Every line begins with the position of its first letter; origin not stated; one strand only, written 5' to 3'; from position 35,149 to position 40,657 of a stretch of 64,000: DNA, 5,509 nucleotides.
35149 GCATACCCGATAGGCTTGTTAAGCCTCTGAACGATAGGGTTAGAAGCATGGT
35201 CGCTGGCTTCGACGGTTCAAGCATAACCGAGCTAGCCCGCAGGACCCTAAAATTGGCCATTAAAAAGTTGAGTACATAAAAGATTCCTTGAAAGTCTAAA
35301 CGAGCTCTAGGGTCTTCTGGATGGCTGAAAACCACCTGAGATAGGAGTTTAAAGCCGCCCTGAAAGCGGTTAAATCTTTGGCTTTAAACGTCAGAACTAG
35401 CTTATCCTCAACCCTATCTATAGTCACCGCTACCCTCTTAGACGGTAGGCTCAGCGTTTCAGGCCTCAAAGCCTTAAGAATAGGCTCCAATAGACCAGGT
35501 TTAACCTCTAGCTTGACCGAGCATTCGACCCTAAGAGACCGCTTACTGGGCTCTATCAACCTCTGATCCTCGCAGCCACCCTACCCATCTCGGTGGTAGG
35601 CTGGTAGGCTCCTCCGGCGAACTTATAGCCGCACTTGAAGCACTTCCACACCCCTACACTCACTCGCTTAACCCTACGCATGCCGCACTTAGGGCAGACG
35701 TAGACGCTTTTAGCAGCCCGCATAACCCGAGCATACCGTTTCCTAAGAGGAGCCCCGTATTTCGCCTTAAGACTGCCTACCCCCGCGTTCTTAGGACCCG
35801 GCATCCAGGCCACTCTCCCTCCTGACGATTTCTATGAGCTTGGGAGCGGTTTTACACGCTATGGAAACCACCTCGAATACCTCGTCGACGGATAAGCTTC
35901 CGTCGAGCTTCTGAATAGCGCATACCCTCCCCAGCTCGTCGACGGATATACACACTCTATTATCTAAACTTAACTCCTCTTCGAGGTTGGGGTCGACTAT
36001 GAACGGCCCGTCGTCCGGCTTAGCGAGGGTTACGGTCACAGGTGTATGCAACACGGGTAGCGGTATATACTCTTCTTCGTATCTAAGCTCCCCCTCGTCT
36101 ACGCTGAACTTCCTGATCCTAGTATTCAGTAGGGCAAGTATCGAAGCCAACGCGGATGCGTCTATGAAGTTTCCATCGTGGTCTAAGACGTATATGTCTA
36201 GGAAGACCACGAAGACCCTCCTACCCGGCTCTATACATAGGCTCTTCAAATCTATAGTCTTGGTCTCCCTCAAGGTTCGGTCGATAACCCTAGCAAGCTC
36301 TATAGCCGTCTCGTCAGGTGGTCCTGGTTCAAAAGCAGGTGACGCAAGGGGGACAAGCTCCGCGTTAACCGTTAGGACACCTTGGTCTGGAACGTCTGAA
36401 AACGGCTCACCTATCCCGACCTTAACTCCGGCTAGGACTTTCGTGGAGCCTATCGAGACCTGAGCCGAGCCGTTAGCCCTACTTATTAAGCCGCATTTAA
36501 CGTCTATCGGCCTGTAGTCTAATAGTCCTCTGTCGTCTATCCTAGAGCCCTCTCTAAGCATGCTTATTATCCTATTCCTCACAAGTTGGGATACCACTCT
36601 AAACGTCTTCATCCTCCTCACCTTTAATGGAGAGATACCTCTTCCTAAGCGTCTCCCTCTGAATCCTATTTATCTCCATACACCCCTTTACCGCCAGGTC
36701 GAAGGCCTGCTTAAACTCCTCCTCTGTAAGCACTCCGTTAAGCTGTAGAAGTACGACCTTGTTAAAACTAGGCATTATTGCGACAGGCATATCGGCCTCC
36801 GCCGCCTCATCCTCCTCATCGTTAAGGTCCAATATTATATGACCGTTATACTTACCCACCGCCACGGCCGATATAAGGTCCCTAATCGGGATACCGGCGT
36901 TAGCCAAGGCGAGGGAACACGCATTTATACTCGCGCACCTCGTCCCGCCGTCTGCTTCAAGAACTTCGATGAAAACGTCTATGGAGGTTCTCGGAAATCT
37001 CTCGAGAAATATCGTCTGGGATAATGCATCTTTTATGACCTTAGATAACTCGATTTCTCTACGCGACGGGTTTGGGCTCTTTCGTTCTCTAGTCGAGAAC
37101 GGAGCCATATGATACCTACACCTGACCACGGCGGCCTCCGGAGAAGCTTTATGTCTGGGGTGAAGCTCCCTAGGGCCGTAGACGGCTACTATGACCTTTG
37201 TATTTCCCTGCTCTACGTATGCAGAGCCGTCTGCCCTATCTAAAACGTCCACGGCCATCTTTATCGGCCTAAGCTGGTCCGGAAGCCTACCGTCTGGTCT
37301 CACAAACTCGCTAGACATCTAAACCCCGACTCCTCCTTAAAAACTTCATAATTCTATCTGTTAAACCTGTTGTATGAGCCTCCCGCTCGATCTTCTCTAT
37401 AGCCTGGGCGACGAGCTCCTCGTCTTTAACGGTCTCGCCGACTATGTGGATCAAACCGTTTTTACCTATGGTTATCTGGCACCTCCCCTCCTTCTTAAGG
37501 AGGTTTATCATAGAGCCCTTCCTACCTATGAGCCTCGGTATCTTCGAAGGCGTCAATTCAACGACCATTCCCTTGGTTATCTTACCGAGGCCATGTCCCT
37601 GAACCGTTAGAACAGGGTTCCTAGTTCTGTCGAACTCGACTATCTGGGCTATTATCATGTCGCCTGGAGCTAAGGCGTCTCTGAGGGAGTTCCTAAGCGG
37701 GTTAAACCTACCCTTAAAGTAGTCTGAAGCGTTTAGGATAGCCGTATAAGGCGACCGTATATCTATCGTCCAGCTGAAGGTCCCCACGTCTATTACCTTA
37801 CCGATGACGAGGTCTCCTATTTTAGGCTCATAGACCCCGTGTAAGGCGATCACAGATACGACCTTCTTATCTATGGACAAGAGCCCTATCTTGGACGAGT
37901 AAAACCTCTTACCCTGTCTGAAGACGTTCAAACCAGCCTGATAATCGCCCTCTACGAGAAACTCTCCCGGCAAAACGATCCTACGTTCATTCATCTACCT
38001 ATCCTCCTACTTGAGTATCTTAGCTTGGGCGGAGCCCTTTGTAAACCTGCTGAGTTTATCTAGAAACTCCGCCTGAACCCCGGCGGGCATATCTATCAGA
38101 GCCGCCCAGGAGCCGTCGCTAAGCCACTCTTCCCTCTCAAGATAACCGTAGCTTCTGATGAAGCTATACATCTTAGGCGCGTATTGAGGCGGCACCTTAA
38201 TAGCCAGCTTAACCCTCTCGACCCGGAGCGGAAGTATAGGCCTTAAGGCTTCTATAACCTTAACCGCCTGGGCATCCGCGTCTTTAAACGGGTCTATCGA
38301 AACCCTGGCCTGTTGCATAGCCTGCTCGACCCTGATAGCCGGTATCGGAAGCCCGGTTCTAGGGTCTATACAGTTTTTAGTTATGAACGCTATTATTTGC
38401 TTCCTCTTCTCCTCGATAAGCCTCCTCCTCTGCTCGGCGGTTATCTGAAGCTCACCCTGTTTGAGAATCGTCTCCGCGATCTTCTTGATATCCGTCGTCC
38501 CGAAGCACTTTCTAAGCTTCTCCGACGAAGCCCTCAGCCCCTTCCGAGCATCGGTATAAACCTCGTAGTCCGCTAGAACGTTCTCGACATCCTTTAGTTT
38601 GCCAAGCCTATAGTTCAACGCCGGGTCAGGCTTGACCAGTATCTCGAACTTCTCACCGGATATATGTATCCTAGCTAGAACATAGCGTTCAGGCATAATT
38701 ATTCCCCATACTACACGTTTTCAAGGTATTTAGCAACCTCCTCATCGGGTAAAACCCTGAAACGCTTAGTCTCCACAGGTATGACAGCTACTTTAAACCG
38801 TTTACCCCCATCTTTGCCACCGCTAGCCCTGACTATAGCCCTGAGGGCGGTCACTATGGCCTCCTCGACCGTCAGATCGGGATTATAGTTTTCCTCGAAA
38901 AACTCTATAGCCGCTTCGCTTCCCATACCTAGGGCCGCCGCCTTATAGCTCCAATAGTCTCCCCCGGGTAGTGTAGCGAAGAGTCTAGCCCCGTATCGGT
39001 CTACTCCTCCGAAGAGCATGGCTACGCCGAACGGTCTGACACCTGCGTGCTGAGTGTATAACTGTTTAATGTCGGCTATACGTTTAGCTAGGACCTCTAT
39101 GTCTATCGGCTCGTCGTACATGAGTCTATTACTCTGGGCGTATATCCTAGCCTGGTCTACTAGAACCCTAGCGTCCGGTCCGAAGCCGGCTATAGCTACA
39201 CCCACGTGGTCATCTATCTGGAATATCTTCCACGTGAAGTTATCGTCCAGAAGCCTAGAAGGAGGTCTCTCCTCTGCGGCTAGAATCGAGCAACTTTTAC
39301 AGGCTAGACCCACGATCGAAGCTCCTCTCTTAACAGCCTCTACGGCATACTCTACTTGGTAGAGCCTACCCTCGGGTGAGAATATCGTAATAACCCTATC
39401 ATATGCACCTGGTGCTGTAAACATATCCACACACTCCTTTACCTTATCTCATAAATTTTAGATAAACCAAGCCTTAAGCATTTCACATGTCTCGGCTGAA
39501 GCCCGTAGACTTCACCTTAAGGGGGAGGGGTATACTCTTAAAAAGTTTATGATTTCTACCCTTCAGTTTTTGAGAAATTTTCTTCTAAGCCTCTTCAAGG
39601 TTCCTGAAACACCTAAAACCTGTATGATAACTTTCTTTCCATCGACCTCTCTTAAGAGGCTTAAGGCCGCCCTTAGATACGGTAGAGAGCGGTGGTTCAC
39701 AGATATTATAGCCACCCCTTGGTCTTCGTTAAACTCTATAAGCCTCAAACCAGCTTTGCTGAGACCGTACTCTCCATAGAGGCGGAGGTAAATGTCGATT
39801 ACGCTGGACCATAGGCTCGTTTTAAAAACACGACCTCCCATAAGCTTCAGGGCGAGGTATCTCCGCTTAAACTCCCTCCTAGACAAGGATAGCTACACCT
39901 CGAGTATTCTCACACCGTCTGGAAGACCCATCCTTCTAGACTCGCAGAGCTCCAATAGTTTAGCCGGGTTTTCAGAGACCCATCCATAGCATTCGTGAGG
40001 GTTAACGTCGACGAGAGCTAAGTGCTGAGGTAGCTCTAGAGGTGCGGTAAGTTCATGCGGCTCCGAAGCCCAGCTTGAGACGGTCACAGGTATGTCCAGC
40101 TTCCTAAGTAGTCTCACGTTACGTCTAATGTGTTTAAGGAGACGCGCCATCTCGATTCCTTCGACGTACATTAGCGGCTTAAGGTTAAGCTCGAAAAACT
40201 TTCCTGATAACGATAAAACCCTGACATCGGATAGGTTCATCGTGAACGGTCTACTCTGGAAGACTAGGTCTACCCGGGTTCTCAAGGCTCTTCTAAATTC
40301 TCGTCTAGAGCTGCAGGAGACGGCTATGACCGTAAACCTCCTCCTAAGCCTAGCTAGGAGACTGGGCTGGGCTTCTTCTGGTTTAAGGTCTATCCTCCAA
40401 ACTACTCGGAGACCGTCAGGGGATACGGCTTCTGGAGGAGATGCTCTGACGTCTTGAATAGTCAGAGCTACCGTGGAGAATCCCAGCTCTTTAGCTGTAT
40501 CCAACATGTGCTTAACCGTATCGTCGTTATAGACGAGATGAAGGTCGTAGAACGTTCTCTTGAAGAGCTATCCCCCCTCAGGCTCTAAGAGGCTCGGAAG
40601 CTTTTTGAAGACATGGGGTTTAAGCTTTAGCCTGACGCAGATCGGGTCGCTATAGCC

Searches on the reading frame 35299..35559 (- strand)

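Call 88: search_protein_families(library=pfam, proteins=[window:35299-35559:-], max_evalue=0.001)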
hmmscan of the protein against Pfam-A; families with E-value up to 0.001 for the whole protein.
window:35299-35559:- (87 aa): 1 family
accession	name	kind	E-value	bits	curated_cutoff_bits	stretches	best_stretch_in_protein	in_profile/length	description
PF09341.15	Pcc1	-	9.9e-14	52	20.9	1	27-85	17-75/75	Transcription factor Pcc1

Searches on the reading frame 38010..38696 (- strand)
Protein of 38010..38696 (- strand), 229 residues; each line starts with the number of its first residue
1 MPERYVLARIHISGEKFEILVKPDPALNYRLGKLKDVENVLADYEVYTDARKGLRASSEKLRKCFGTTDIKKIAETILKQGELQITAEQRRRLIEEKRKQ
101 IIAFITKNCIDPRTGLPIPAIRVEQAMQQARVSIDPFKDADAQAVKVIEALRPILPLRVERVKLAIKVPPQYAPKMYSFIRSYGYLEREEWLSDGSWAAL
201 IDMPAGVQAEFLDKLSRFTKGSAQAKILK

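Call 88: search_protein_families(library=pfam, proteins=[window:38010-38696:-], max_evalue=0.001)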
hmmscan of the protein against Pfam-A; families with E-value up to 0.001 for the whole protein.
window:38010-38696:- (229 aa): 3 families
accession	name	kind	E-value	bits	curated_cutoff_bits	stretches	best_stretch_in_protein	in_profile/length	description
PF01172.24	SBDS_N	-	6.8e-25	87.3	24.6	1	6-91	3-88/88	Shwachman-Bodian-Diamond syndrome (SBDS) N-terminal domain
PF09377.16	SBDS_domain_II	-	5.1e-22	78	27.2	1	99-159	1-61/62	SBDS protein, domain II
PF20268.4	SBDS_C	-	9e-15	54.8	27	1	162-229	1-70/71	SBDS protein, C-terminal domain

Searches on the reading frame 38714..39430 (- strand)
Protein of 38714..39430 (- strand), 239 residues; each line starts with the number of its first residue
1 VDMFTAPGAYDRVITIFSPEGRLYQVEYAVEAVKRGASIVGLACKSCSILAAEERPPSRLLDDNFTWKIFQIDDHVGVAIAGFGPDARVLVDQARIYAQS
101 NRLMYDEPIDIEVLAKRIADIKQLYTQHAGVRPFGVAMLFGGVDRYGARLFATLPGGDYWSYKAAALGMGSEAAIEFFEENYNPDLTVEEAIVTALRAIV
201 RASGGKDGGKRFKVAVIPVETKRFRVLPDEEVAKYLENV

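Call 88: search_protein_families(library=pfam, proteins=[window:38714-39430:-], max_evalue=0.001)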
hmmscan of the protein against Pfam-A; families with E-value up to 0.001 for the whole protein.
window:38714-39430:- (239 aa): 2 families
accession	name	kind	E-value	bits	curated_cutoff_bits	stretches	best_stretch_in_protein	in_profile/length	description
PF00227.31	Proteasome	-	2.1e-53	181.2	22.4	1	33-217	1-189/189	Proteasome subunit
PF10584.14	Proteasome_A_N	-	6.1e-13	48.6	27.7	1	10-32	1-23/23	Proteasome subunit A N-terminal signature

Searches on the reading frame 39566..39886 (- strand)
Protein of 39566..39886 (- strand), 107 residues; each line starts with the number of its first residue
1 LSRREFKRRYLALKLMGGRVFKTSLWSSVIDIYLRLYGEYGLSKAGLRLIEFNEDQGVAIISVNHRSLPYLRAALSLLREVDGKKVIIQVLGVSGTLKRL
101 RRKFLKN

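Call 88: search_protein_families(library=pfam, proteins=[window:39566-39886:-], max_evalue=0.001)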
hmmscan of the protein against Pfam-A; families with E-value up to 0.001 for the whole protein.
window:39566-39886:- (107 aa): 1 family
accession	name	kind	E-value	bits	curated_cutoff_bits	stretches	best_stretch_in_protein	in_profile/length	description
PF01900.24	RNase_P_Rpp14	-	1.3e-17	64.2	23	1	9-104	1-103/104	Rpp14/Pop5 family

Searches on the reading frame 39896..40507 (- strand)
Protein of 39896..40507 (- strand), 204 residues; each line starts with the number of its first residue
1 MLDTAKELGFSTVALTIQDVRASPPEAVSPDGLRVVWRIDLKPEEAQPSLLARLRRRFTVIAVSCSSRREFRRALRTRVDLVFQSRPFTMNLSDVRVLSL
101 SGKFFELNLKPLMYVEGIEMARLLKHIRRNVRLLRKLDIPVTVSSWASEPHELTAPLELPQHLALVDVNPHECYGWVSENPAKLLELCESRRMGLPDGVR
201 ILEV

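Call 88: search_protein_families(library=pfam, proteins=[window:39896-40507:-], max_evalue=0.001)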
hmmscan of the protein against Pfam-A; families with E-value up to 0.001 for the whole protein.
window:39896-40507:- (204 aa): 1 family
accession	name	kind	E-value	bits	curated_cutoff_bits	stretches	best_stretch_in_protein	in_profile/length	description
PF01876.22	RNase_P_p30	-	7.8e-17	61.9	35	1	1-179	18-213/214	RNase P subunit p30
